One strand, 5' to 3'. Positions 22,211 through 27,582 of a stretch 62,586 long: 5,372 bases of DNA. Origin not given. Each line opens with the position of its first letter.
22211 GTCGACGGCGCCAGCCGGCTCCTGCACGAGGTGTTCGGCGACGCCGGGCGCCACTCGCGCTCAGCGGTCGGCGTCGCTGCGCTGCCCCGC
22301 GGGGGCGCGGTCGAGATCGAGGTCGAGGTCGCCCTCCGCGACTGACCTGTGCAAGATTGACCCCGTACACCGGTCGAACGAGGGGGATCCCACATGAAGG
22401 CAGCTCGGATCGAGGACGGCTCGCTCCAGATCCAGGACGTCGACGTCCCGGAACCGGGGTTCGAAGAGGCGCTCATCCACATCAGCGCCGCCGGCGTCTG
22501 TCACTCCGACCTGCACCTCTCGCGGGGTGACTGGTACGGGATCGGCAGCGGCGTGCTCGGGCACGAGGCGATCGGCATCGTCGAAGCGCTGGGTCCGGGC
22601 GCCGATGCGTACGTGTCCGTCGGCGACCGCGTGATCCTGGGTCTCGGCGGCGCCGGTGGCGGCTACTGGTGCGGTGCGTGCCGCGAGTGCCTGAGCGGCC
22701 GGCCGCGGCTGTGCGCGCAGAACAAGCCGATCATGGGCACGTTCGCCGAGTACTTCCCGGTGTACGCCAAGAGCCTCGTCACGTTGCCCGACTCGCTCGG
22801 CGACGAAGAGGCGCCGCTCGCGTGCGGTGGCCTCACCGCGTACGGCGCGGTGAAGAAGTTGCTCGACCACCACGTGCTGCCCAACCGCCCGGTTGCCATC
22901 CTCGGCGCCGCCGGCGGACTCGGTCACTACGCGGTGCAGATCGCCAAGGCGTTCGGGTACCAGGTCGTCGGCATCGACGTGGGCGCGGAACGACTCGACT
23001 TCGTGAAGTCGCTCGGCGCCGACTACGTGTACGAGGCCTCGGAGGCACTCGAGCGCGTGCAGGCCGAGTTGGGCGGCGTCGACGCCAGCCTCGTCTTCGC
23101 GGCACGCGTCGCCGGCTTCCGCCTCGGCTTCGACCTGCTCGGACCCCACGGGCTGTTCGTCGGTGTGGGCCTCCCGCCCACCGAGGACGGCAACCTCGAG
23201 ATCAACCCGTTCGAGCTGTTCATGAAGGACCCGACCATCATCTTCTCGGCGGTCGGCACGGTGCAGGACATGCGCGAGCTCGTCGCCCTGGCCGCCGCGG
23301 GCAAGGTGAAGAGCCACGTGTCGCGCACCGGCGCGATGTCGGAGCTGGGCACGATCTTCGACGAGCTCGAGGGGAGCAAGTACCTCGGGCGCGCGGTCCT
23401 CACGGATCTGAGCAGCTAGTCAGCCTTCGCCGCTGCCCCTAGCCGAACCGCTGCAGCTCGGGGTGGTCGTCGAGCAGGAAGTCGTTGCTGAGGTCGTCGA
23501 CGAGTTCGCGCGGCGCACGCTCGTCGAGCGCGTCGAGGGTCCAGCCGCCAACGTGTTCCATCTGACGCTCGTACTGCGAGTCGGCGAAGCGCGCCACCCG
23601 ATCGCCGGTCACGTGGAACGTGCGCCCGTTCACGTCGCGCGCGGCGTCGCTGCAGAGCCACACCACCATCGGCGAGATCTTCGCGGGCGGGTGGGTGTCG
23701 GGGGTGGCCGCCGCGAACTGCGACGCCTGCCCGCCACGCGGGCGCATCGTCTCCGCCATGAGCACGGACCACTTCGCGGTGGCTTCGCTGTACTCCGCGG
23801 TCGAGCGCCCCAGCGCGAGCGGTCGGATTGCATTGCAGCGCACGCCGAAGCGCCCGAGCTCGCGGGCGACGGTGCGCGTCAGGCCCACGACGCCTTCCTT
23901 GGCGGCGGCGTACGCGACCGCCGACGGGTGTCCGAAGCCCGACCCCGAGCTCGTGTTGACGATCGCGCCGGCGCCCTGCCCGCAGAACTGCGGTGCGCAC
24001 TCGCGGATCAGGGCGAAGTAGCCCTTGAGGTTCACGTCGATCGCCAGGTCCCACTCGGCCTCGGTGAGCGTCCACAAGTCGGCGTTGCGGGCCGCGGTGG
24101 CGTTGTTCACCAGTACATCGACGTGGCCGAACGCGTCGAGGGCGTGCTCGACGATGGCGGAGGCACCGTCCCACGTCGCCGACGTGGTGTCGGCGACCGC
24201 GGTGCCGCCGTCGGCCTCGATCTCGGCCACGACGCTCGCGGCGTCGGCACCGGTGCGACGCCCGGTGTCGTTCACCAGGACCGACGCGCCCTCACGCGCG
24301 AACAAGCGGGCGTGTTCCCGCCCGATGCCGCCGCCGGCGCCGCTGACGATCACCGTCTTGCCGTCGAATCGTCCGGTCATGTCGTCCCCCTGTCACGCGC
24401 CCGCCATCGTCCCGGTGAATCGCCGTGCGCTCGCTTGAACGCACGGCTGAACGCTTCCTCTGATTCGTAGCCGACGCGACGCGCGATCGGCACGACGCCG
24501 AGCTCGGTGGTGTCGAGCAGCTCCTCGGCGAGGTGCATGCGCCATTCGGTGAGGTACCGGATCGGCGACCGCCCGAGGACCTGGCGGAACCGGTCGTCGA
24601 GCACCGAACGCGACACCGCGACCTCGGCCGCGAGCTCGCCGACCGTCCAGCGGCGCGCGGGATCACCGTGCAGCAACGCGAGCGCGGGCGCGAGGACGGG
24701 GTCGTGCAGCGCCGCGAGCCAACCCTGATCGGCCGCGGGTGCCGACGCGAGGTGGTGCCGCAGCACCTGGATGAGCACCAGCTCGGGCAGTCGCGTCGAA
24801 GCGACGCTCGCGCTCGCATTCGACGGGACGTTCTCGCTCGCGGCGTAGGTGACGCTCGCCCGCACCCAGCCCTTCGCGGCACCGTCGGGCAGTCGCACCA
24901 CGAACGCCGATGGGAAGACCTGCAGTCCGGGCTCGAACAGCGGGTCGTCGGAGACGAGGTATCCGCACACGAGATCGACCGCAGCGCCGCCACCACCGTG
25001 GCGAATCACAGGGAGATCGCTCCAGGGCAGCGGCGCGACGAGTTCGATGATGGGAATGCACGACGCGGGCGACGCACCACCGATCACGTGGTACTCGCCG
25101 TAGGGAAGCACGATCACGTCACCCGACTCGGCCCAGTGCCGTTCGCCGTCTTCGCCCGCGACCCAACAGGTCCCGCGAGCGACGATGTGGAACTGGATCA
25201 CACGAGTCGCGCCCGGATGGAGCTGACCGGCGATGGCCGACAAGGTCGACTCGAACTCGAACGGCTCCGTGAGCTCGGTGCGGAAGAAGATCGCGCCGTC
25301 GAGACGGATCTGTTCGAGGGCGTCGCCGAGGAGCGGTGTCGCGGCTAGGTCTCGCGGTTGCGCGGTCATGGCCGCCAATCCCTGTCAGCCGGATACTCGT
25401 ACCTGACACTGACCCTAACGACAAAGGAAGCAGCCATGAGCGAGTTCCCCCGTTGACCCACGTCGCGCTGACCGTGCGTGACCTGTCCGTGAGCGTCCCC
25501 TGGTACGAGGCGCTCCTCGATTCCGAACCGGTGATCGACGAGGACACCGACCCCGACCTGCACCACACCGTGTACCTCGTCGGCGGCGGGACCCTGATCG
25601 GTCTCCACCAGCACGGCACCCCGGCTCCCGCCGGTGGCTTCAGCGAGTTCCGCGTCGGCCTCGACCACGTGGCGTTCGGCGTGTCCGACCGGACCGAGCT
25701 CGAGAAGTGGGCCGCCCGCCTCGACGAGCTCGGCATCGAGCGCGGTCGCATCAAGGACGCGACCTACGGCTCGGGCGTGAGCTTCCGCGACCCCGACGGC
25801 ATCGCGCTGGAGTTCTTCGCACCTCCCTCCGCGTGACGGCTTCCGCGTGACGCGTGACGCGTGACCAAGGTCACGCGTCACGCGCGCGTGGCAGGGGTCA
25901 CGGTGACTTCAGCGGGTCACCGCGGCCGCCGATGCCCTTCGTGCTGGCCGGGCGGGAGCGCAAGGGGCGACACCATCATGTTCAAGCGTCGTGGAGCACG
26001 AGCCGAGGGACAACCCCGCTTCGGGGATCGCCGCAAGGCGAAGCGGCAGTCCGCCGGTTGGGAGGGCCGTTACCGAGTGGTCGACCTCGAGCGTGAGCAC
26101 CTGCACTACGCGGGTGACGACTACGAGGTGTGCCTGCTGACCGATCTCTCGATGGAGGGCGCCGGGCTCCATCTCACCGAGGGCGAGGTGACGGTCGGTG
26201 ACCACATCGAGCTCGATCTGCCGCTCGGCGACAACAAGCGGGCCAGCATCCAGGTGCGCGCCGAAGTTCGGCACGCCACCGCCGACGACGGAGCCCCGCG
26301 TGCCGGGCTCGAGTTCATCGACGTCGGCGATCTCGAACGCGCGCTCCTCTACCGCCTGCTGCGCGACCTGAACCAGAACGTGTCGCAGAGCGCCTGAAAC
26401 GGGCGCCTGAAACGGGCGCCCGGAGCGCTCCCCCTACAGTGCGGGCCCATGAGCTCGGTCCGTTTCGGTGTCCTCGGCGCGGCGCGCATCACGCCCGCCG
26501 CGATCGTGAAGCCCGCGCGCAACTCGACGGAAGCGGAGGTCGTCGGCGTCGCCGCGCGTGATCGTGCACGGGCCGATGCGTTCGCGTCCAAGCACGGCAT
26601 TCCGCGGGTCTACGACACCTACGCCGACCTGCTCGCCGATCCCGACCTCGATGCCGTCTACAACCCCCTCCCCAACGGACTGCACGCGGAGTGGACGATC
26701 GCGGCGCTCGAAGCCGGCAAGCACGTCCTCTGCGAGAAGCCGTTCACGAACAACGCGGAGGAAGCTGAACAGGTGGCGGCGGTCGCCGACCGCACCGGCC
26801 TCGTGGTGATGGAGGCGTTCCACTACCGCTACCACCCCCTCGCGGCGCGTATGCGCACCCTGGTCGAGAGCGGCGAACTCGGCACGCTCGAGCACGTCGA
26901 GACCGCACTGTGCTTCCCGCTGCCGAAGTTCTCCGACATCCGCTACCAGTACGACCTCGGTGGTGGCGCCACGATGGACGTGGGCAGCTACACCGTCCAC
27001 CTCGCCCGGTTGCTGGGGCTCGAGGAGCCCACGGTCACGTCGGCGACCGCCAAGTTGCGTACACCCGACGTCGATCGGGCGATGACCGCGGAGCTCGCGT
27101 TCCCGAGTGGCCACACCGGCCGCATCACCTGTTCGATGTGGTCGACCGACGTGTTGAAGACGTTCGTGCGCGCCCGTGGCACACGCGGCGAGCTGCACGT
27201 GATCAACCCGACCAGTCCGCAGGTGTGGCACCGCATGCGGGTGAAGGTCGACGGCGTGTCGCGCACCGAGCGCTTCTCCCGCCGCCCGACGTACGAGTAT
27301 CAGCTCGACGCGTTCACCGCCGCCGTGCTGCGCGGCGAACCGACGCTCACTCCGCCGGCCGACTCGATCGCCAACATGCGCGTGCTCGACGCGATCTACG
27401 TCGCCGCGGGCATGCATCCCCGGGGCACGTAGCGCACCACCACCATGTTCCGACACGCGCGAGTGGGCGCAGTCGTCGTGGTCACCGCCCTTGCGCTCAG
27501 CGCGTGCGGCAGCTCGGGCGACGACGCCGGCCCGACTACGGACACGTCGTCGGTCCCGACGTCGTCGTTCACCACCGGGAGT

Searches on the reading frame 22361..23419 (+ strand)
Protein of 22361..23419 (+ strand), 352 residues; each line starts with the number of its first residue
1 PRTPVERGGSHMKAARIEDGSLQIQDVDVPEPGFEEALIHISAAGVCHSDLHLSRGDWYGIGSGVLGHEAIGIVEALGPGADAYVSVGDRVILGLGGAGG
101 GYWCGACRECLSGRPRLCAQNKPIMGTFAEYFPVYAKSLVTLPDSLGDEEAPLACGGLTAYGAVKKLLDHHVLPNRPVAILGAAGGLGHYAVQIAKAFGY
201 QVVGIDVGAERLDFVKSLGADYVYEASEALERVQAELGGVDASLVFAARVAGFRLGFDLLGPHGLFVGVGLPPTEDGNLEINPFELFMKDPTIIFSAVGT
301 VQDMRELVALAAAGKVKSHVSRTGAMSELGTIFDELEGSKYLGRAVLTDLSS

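Call 65: search_protein_families(library=pfam, proteins=[window:22361-23419:+], max_evalue=0.00001)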
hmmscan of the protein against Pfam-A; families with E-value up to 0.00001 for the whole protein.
window:22361-23419:+ (352 aa): 3 families
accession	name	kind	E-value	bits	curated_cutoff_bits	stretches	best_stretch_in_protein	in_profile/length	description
PF00107.32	ADH_zinc_N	-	1.8e-24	86.6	31.8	1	186-312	1-128/129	Zinc-binding dehydrogenase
PF08240.17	ADH_N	-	1.4e-21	77.2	23.5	1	35-144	3-104/104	Alcohol dehydrogenase GroES-like domain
PF13602.12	ADH_zinc_N_2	-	6.4e-08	34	27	1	218-347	1-134/134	Zinc-binding dehydrogenase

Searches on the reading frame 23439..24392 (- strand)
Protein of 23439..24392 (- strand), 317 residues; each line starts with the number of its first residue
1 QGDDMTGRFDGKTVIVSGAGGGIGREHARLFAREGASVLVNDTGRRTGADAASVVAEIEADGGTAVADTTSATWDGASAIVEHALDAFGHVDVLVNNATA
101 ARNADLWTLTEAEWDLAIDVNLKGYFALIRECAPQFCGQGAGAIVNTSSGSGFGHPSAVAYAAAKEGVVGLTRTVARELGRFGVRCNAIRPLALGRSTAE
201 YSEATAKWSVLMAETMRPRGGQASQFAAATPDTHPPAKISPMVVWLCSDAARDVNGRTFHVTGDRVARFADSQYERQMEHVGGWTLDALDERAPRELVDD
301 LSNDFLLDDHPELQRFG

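Call 75: search_protein_families(library=pfam, proteins=[window:23439-24392:-], max_evalue=0.00001)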
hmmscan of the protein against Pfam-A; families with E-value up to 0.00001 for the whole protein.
window:23439-24392:- (317 aa): 3 families
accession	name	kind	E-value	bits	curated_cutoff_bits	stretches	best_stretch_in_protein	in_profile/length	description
PF00106.31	adh_short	-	4.2e-43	147.6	26.6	1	12-192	1-180/195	short chain dehydrogenase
PF13561.12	adh_short_C2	-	6.2e-40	137.7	27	1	18-263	1-233/236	Enoyl-(Acyl carrier protein) reductase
PF08659.16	KR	-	1.4e-10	41.8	22.6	1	13-171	2-159/180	KR domain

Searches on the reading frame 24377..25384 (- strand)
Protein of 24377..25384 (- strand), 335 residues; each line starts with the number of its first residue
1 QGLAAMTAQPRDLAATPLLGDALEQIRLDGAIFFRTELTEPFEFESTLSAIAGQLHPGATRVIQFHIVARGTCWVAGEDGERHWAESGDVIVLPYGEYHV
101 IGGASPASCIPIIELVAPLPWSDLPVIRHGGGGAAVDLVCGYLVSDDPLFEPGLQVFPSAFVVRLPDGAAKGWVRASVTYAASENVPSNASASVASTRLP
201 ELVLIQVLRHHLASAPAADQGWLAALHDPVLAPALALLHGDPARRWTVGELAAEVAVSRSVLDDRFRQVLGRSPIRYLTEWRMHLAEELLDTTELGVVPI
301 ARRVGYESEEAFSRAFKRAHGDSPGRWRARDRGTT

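Call 75: search_protein_families(library=pfam, proteins=[window:24377-25384:-], max_evalue=0.00001)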
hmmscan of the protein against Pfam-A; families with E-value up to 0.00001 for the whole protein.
window:24377-25384:- (335 aa): 3 families
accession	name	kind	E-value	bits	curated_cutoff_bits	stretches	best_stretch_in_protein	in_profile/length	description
PF12852.13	Cupin_6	-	3.5e-33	115.4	26.7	1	19-213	3-183/183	Cupin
PF12833.13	HTH_18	-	2.6e-21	76.1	33.6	1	251-330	1-80/80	Helix-turn-helix domain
PF00165.29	HTH_AraC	-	1.7e-12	47.6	26.6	1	241-279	4-42/42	Bacterial regulatory helix-turn-helix proteins, AraC family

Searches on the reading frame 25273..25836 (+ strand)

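Call 75: search_protein_families(library=pfam, proteins=[window:25273-25836:+], max_evalue=0.00001)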
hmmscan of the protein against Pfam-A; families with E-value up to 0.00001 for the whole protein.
window:25273-25836:+ (187 aa): 1 family
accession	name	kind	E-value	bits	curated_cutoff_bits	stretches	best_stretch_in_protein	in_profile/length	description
PF00903.31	Glyoxalase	-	8.6e-14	52.4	20.6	1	62-181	3-121/121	Glyoxalase/Bleomycin resistance protein/Dioxygenase superfamily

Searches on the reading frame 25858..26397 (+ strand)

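Call 75: search_protein_families(library=pfam, proteins=[window:25858-26397:+], max_evalue=0.00001)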
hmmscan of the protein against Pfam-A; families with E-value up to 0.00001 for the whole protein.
window:25858-26397:+ (179 aa): 1 family
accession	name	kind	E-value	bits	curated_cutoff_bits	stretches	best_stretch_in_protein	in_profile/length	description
PF07238.19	PilZ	-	6.5e-10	39.7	22.5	1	58-168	2-100/102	PilZ domain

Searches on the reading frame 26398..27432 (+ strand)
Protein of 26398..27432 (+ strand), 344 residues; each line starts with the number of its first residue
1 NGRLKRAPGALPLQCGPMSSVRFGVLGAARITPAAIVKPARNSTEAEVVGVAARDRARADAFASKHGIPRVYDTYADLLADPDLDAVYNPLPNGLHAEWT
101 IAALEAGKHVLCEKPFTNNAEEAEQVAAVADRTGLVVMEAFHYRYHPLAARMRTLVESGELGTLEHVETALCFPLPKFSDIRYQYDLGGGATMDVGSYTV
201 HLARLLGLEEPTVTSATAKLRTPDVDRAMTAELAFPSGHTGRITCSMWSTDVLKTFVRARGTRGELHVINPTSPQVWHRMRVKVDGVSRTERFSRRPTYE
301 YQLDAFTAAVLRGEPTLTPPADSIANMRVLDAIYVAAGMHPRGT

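Call 75: search_protein_families(library=pfam, proteins=[window:26398-27432:+], max_evalue=0.00001)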
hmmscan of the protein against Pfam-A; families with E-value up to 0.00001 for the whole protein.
window:26398-27432:+ (344 aa): 3 families
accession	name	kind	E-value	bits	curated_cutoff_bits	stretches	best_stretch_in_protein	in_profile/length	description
PF01408.29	GFO_IDH_MocA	-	1.4e-26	94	24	1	21-140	1-119/120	Oxidoreductase family, NAD-binding Rossmann fold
PF22725.1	GFO_IDH_MocA_C3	-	6e-19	68.7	27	1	151-266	3-123/124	GFO/IDH/MocA C-terminal domain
PF02894.22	GFO_IDH_MocA_C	-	1.6e-06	28.5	22.9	1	154-337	2-210/218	Oxidoreductase family, C-terminal alpha/beta domain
